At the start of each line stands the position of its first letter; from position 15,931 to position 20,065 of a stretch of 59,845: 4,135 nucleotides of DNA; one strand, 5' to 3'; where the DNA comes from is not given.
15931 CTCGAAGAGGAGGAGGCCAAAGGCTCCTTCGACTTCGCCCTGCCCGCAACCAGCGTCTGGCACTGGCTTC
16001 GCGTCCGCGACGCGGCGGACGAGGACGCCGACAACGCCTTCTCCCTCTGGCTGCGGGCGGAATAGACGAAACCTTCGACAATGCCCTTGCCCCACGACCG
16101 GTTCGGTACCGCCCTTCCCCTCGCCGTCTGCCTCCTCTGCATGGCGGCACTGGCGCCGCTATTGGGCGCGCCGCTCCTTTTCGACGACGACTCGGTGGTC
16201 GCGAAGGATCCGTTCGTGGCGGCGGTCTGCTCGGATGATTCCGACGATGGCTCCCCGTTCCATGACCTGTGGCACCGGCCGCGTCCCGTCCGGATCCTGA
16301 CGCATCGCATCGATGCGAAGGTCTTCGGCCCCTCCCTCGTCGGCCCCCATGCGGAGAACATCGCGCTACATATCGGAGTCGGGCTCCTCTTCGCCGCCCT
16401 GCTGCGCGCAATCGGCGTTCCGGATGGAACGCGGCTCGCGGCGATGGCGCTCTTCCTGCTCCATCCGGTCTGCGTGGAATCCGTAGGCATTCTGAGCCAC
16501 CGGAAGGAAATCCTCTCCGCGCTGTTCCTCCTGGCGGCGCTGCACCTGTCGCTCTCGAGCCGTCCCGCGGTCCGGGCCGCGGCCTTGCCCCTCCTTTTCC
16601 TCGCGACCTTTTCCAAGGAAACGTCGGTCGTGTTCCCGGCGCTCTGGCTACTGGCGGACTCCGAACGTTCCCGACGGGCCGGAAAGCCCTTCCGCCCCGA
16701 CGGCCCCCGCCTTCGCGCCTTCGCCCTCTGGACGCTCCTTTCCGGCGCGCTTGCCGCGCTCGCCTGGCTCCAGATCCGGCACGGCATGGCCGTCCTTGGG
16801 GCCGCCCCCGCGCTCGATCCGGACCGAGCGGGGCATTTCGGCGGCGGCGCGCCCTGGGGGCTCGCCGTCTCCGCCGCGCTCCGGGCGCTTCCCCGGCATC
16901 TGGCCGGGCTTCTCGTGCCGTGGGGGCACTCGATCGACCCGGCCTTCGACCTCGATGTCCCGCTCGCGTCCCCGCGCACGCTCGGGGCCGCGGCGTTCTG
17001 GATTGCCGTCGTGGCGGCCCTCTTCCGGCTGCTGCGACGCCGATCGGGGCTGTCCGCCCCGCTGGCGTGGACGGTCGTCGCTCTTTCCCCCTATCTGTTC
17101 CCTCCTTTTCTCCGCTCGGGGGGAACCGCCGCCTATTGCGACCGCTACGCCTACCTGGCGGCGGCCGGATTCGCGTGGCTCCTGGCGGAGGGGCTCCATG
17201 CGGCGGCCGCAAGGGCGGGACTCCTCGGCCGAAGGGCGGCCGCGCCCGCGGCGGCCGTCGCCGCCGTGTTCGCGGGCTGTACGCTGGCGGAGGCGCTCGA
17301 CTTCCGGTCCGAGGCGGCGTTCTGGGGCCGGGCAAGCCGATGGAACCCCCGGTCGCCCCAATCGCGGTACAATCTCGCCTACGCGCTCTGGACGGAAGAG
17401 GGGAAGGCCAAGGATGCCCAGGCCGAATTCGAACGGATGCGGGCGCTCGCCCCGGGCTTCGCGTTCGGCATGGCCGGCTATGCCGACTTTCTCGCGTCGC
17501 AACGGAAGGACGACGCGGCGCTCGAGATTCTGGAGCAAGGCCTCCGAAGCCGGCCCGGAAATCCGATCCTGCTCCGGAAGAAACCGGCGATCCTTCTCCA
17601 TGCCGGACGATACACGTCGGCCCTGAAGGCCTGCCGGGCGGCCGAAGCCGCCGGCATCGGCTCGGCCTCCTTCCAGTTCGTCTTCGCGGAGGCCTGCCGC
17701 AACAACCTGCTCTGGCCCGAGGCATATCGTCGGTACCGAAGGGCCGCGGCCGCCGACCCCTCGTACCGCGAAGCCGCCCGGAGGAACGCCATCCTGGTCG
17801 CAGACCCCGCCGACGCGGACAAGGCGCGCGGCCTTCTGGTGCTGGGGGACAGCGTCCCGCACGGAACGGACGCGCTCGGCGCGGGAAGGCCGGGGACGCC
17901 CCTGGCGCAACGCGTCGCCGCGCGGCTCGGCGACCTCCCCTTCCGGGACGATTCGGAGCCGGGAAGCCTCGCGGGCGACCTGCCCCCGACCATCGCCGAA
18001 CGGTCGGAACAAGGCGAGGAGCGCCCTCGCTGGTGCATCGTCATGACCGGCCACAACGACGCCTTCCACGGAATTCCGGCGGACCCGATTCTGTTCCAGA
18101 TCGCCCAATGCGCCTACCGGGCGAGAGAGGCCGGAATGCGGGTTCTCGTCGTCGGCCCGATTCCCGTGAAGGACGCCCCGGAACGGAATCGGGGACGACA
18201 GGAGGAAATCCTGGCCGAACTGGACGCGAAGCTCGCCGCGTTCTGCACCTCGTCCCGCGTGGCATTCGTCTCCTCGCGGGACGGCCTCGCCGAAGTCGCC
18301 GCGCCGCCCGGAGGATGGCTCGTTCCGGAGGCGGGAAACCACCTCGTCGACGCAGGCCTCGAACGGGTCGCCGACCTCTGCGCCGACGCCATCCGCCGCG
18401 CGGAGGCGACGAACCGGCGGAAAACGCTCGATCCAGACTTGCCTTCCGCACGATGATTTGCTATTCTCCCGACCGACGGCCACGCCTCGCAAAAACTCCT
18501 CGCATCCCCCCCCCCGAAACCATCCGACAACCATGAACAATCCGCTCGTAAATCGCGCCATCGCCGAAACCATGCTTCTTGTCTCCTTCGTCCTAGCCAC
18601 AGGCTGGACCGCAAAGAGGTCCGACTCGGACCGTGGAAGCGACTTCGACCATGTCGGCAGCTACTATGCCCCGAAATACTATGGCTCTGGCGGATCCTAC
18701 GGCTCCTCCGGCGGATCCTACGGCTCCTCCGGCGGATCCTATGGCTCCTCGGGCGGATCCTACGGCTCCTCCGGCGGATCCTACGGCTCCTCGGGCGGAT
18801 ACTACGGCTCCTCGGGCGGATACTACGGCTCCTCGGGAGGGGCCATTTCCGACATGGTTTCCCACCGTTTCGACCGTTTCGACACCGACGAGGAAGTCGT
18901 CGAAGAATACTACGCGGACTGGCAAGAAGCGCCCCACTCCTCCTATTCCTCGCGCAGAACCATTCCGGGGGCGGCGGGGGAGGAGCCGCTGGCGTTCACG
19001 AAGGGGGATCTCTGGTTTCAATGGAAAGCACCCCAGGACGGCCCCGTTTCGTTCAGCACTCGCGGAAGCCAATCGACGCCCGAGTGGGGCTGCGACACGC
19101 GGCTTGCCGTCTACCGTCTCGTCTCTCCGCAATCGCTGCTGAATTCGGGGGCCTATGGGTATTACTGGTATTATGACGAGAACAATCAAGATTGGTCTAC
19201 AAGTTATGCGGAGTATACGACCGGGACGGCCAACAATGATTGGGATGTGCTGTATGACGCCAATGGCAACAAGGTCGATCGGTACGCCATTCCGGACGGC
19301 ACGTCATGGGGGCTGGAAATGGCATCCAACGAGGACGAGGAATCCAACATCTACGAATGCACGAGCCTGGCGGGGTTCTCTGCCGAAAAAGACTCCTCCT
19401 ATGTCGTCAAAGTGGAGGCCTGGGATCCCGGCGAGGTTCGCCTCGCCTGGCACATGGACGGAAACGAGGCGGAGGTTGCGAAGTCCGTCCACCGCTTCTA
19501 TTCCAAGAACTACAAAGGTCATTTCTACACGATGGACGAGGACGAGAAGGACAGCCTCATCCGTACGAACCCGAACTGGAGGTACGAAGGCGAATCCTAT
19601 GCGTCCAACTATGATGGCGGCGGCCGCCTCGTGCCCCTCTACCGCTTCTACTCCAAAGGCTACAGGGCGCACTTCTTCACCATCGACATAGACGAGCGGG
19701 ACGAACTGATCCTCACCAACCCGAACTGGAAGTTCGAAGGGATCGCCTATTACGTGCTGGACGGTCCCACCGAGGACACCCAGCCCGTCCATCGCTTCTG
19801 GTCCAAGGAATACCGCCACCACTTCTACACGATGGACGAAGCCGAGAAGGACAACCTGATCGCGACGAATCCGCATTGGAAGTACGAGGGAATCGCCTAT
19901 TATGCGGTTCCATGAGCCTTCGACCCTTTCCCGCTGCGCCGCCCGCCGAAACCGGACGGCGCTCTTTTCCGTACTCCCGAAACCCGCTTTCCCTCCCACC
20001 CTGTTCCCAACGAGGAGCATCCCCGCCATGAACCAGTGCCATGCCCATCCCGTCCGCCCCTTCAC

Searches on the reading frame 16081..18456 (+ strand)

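Call 4: search_protein_families(library=pfam, proteins=[window:16081-18456:+], max_evalue=0.01)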
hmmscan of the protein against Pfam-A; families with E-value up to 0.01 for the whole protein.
window:16081-18456:+ (791 aa): 3 families
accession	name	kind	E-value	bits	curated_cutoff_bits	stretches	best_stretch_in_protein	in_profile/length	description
PF13472.12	Lipase_GDSL_2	-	1.1e-16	62.3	32.9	1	587-759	1-175/178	GDSL-like Lipase/Acylhydrolase family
PF14559.12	TPR_19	-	8.4e-05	23.3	25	1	439-495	3-59/68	Tetratricopeptide repeat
PF13432.12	TPR_16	-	0.0018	19.1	32.7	1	475-528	11-64/65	Tetratricopeptide repeat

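Call 26: search_protein_families(library=ncbifam, proteins=[window:16081-18453:+], max_evalue=0.05)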
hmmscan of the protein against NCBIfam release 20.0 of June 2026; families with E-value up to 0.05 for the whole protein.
window:16081-18453:+ (791 aa): 4 families
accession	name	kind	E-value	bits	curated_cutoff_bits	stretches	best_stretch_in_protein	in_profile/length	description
TIGR02917.1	PEP_TPR_lipo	equivalog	8.9e-08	30.5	312.2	1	420-575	595-749/899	XrtA/PEP-CTERM system TPR-repeat protein PrsT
TIGR03939.1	PGA_TPR_OMP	equivalog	0.00045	18.5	366.65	1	479-582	37-139/800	poly-beta-1,6 N-acetyl-D-glucosamine export porin PgaA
NF008520.0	PRK11447.1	equivalog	0.0055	14.5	858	1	402-486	471-554/1157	cellulose synthase complex outer membrane protein BcsC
NF052400.1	M48_BAM_BepA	equivalog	0.048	12.4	570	0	425-516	306-396/483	beta-barrel assembly-enhancing protease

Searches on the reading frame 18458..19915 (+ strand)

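Call 4: search_protein_families(library=pfam, proteins=[window:18458-19915:+], max_evalue=0.01)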
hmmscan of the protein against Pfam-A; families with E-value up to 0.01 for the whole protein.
window:18458-19915:+ (485 aa): 1 family
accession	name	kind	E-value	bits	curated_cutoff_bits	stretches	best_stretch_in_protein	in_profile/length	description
PF18885.6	DUF5648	-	1.7e-58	197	25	2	344-483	2-133/134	Domain of unknown function (DUF5648)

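Call 26: search_protein_families(library=ncbifam, proteins=[window:18530-19912:+], max_evalue=0.05)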
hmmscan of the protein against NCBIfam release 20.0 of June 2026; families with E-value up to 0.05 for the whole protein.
window:18530-19912:+ (461 aa): 0 families
